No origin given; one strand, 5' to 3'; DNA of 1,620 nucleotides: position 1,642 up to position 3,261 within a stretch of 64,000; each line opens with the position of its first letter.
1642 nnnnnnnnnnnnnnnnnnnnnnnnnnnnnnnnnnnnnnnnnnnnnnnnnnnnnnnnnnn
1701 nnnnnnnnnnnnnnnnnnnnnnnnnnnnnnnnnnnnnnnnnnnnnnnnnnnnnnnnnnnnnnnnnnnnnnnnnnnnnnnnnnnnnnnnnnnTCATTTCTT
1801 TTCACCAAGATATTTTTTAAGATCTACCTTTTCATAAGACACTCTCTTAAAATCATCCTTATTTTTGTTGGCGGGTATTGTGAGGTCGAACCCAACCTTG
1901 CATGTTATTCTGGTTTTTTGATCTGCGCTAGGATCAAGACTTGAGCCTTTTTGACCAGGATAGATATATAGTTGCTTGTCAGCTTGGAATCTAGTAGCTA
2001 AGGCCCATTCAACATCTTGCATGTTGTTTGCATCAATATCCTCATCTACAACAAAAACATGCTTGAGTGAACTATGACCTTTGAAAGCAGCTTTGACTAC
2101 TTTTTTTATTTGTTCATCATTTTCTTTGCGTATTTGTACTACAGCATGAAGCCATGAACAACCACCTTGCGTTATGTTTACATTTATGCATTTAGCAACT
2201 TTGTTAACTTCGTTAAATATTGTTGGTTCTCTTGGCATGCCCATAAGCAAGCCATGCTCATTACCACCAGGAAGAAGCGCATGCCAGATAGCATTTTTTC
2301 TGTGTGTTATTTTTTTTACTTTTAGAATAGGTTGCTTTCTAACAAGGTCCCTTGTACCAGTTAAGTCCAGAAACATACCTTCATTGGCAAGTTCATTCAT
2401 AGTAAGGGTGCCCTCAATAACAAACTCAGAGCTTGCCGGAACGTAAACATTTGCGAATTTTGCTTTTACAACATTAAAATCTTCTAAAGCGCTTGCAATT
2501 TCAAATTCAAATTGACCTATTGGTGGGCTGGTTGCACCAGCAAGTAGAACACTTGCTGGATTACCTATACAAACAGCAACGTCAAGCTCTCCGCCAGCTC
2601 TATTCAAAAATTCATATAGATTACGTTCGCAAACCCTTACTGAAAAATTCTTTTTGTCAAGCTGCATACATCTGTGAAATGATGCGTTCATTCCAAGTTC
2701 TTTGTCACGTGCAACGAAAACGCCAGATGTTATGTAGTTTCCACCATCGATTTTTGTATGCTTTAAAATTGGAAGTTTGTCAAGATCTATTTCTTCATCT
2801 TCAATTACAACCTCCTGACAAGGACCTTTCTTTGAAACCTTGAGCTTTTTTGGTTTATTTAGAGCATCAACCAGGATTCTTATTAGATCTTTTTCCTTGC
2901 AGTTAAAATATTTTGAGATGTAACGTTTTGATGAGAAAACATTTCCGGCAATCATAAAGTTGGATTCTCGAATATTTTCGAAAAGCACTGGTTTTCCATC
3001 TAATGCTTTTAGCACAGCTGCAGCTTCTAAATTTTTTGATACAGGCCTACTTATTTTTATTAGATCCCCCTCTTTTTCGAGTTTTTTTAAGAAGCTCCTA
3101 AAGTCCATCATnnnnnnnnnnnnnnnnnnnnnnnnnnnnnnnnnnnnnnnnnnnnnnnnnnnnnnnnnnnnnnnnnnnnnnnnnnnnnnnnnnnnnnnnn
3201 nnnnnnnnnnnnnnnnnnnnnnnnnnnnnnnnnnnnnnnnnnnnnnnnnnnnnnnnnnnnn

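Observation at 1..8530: Complete archaeal 'alternative' mevalonate pathway encoded as one tightly overlapping 10-gene operon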

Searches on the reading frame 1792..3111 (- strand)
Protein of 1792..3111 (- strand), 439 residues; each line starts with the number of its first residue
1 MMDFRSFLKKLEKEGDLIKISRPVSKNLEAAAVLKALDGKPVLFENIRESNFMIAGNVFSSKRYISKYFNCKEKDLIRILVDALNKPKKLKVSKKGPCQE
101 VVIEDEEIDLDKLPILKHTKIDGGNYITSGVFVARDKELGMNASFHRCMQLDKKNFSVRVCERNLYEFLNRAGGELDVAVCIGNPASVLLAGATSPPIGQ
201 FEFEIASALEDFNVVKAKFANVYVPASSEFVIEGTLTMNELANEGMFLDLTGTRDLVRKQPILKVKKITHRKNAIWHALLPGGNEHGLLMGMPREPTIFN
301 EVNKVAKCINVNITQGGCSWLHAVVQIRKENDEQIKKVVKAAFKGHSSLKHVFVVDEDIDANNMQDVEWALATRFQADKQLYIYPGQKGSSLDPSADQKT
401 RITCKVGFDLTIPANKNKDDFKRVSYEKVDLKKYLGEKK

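Call 5: search_protein_families(library=pfam, proteins=[window:1792-3111:-])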
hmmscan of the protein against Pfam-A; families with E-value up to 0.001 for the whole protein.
window:1792-3111:- (439 aa): 3 families
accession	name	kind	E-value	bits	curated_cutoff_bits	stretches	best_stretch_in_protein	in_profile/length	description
PF01977.22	UbiD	-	3.9e-54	183.4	23.3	1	92-283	3-205/206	3-octaprenyl-4-hydroxybenzoate carboxy-lyase Rift-related domain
PF20696.2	UbiD_C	-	7.5e-29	100.7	24.2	1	289-409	3-126/127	3-octaprenyl-4-hydroxybenzoate carboxy-lyase C-terminal domain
PF20695.2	UbiD_N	-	4.3e-16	59.2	24.3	1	8-84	1-78/78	3-octaprenyl-4-hydroxybenzoate carboxy-lyase N-terminal domain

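Call 6: search_protein_families(library=ncbifam, proteins=[window:1792-3111:-])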
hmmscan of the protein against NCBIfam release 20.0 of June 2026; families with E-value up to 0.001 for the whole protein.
window:1792-3111:- (439 aa): 7 families
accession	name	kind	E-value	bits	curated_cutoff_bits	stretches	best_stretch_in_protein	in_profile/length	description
TIGR00148.1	TIGR00148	subfamily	8.3e-110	367.5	244.85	1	4-411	1-436/438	UbiD family decarboxylase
NF041204.1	VdcC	exception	2.2e-64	217.6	650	1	2-434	2-460/467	non-oxidative hydroxyarylic acid decarboxylases subunit C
TIGR03701.1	mena_SCO4490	equivalog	2.5e-51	174.8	495.9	1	6-397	1-426/433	menaquinone biosynthesis decarboxylase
NF008175.0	PRK10922.1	equivalog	1.8e-37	129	788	1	83-393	117-439/497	4-hydroxy-3-polyprenylbenzoate decarboxylase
TIGR02724.1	phenyl_P_beta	equivalog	1.2e-30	106.4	468.95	1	2-416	1-445/472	phenylphosphate carboxylase subunit beta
NF041219.1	BagN_FevL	exception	7.5e-29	100.6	1000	1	86-377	121-434/502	bagremycin/ferroverdin biosynthesis UbiD family decarboxylase BagN/FevL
TIGR02723.1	phenyl_P_alpha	equivalog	2.2e-20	72.8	564.6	1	5-429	11-463/485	phenylphosphate carboxylase subunit alpha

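Call 17: search_solved_structures(query=window:1792-3111:-, max_evalue=1e-10)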
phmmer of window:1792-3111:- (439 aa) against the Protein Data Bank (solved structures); distinct sequences matched with E-value up to 1e-10: 40.
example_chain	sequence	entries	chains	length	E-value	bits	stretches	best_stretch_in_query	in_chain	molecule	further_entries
6h6x_B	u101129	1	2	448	2.2e-63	217.9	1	4-431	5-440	3-polyprenyl-4-hydroxybenzoate decarboxylase and related decarboxylases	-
6h6v_A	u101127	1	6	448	2.7e-63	217.6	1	4-431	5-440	3-polyprenyl-4-hydroxybenzoate decarboxylase and related decarboxylases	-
7p9q_A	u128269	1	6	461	4.5e-44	154.3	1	3-434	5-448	AnInD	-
5o3m_A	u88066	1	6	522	8.5e-32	113.8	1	39-434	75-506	Protocatechuate decarboxylase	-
5ny5_A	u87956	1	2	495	9.1e-32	113.7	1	39-431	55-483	3,4-dihydroxybenzoate decarboxylase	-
5o3n_A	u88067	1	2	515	1.1e-31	113.5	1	39-431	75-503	3,4-dihydroxybenzoate decarboxylase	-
2idb_A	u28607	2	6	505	2.2e-31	112.5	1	83-410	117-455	3-octaprenyl-4-hydroxybenzoate carboxy-lyase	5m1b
5m1c_A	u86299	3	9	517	2.4e-31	112.3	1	83-410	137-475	3-octaprenyl-4-hydroxybenzoate carboxy-lyase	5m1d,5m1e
7ae4_A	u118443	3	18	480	2e-29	106.1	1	3-414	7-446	Phenolic acid decarboxylase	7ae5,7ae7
9gqr_A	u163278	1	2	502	9.5e-28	100.5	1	3-405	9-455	decarboxylase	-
7nf0_A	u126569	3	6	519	2.6e-26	95.8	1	2-377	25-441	Ferulic acid decarboxylase 1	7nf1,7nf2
6ev7_A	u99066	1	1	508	1.4e-25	93.4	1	3-390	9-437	Ferulic acid decarboxylase 1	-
8oed_A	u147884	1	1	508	3.2e-25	92.2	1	3-390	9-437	Ferulic acid decarboxylase 1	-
7ney_A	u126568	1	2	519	4e-25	91.9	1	2-379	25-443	Ferulic acid decarboxylase 1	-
8crd_A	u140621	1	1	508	4.6e-25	91.7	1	3-390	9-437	Ferulic acid decarboxylase 1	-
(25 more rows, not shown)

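Call 30: find_homologous_proteins(query=window:1792-3111:-)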
Query window:1792-3111:- (439 aa): 7915 proteins with E <= 0.001 among 8000 candidates; the best 120 are listed.
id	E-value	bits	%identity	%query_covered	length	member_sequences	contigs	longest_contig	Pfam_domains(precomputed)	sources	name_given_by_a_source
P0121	7.4e-292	985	100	100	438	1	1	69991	PF20696.3,PF01977.23,PF20695.3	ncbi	ncbi:MAG: UbiD family decarboxylase [Candidatus Diapherotrites archaeon]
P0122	7.7e-245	831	81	100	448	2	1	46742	PF20696.3,PF01977.23,PF20695.3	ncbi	ncbi:MAG: UbiD family decarboxylase [Candidatus Diapherotrites archaeon]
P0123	8.0e-243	824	80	100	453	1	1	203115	PF20696.3,PF01977.23,PF20695.3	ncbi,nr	ncbi:MAG: UbiD family decarboxylase [Candidatus Diapherotrites archaeon]|nr:UbiD family decarboxylas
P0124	7.3e-234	794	79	100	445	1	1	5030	PF20696.3,PF01977.23,PF20695.3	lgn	-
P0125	1.4e-227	774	78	100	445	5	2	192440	PF20696.3,PF01977.23,PF20695.3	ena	-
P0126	9.2e-222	755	75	99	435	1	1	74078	PF20696.3,PF01977.23,PF20695.3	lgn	-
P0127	6.0e-220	749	75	99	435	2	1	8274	PF20696.3,PF01977.23,PF20695.3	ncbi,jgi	-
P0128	2.1e-219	747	74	99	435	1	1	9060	PF20696.3,PF01977.23,PF20695.3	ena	-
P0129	5.3e-219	745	74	99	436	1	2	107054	PF20696.3,PF01977.23,PF20695.3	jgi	jgi:UbiD family decarboxylase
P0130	1.6e-218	744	74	99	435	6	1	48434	PF20696.3,PF01977.23,PF20695.3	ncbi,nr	ncbi:MAG: UbiD family decarboxylase [Candidatus Diapherotrites archaeon]|nr:UbiD family decarboxylas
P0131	2.7e-218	743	75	99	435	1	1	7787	PF20696.3,PF01977.23,PF20695.3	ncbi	-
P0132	3.0e-218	743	74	99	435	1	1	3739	PF20696.3,PF01977.23,PF20695.3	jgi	-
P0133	6.6e-218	742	74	99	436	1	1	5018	PF20696.3,PF01977.23,PF20695.3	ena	-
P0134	1.8e-211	721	73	99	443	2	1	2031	PF20696.3,PF01977.23,PF20695.3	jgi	-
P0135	3.9e-211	720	73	99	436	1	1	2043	PF20696.3,PF01977.23,PF20695.3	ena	-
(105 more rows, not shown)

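Call 45: search_solved_structures(query=window:1792-3111:-, max_evalue=1e-20, show_alignments=5)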
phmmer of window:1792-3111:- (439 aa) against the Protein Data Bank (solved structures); distinct sequences matched with E-value up to 1e-20: 31.
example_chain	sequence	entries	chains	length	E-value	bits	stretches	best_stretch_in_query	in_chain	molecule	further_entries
6h6x_B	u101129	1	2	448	2.2e-63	217.9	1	4-431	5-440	3-polyprenyl-4-hydroxybenzoate decarboxylase and related decarboxylases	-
6h6v_A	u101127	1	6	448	2.7e-63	217.6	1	4-431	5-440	3-polyprenyl-4-hydroxybenzoate decarboxylase and related decarboxylases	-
7p9q_A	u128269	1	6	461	4.5e-44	154.3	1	3-434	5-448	AnInD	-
5o3m_A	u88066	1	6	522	8.5e-32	113.8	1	39-434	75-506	Protocatechuate decarboxylase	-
5ny5_A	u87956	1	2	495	9.1e-32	113.7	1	39-431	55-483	3,4-dihydroxybenzoate decarboxylase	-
5o3n_A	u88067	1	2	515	1.1e-31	113.5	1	39-431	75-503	3,4-dihydroxybenzoate decarboxylase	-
2idb_A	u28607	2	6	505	2.2e-31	112.5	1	83-410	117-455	3-octaprenyl-4-hydroxybenzoate carboxy-lyase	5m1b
5m1c_A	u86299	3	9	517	2.4e-31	112.3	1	83-410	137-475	3-octaprenyl-4-hydroxybenzoate carboxy-lyase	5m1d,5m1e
7ae4_A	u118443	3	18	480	2e-29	106.1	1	3-414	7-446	Phenolic acid decarboxylase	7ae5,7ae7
9gqr_A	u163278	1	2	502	9.5e-28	100.5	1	3-405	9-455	decarboxylase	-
7nf0_A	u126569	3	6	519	2.6e-26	95.8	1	2-377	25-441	Ferulic acid decarboxylase 1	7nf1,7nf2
6ev7_A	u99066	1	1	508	1.4e-25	93.4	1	3-390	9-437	Ferulic acid decarboxylase 1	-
8oed_A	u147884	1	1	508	3.2e-25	92.2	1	3-390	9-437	Ferulic acid decarboxylase 1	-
7ney_A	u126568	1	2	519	4e-25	91.9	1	2-379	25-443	Ferulic acid decarboxylase 1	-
8crd_A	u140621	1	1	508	4.6e-25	91.7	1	3-390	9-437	Ferulic acid decarboxylase 1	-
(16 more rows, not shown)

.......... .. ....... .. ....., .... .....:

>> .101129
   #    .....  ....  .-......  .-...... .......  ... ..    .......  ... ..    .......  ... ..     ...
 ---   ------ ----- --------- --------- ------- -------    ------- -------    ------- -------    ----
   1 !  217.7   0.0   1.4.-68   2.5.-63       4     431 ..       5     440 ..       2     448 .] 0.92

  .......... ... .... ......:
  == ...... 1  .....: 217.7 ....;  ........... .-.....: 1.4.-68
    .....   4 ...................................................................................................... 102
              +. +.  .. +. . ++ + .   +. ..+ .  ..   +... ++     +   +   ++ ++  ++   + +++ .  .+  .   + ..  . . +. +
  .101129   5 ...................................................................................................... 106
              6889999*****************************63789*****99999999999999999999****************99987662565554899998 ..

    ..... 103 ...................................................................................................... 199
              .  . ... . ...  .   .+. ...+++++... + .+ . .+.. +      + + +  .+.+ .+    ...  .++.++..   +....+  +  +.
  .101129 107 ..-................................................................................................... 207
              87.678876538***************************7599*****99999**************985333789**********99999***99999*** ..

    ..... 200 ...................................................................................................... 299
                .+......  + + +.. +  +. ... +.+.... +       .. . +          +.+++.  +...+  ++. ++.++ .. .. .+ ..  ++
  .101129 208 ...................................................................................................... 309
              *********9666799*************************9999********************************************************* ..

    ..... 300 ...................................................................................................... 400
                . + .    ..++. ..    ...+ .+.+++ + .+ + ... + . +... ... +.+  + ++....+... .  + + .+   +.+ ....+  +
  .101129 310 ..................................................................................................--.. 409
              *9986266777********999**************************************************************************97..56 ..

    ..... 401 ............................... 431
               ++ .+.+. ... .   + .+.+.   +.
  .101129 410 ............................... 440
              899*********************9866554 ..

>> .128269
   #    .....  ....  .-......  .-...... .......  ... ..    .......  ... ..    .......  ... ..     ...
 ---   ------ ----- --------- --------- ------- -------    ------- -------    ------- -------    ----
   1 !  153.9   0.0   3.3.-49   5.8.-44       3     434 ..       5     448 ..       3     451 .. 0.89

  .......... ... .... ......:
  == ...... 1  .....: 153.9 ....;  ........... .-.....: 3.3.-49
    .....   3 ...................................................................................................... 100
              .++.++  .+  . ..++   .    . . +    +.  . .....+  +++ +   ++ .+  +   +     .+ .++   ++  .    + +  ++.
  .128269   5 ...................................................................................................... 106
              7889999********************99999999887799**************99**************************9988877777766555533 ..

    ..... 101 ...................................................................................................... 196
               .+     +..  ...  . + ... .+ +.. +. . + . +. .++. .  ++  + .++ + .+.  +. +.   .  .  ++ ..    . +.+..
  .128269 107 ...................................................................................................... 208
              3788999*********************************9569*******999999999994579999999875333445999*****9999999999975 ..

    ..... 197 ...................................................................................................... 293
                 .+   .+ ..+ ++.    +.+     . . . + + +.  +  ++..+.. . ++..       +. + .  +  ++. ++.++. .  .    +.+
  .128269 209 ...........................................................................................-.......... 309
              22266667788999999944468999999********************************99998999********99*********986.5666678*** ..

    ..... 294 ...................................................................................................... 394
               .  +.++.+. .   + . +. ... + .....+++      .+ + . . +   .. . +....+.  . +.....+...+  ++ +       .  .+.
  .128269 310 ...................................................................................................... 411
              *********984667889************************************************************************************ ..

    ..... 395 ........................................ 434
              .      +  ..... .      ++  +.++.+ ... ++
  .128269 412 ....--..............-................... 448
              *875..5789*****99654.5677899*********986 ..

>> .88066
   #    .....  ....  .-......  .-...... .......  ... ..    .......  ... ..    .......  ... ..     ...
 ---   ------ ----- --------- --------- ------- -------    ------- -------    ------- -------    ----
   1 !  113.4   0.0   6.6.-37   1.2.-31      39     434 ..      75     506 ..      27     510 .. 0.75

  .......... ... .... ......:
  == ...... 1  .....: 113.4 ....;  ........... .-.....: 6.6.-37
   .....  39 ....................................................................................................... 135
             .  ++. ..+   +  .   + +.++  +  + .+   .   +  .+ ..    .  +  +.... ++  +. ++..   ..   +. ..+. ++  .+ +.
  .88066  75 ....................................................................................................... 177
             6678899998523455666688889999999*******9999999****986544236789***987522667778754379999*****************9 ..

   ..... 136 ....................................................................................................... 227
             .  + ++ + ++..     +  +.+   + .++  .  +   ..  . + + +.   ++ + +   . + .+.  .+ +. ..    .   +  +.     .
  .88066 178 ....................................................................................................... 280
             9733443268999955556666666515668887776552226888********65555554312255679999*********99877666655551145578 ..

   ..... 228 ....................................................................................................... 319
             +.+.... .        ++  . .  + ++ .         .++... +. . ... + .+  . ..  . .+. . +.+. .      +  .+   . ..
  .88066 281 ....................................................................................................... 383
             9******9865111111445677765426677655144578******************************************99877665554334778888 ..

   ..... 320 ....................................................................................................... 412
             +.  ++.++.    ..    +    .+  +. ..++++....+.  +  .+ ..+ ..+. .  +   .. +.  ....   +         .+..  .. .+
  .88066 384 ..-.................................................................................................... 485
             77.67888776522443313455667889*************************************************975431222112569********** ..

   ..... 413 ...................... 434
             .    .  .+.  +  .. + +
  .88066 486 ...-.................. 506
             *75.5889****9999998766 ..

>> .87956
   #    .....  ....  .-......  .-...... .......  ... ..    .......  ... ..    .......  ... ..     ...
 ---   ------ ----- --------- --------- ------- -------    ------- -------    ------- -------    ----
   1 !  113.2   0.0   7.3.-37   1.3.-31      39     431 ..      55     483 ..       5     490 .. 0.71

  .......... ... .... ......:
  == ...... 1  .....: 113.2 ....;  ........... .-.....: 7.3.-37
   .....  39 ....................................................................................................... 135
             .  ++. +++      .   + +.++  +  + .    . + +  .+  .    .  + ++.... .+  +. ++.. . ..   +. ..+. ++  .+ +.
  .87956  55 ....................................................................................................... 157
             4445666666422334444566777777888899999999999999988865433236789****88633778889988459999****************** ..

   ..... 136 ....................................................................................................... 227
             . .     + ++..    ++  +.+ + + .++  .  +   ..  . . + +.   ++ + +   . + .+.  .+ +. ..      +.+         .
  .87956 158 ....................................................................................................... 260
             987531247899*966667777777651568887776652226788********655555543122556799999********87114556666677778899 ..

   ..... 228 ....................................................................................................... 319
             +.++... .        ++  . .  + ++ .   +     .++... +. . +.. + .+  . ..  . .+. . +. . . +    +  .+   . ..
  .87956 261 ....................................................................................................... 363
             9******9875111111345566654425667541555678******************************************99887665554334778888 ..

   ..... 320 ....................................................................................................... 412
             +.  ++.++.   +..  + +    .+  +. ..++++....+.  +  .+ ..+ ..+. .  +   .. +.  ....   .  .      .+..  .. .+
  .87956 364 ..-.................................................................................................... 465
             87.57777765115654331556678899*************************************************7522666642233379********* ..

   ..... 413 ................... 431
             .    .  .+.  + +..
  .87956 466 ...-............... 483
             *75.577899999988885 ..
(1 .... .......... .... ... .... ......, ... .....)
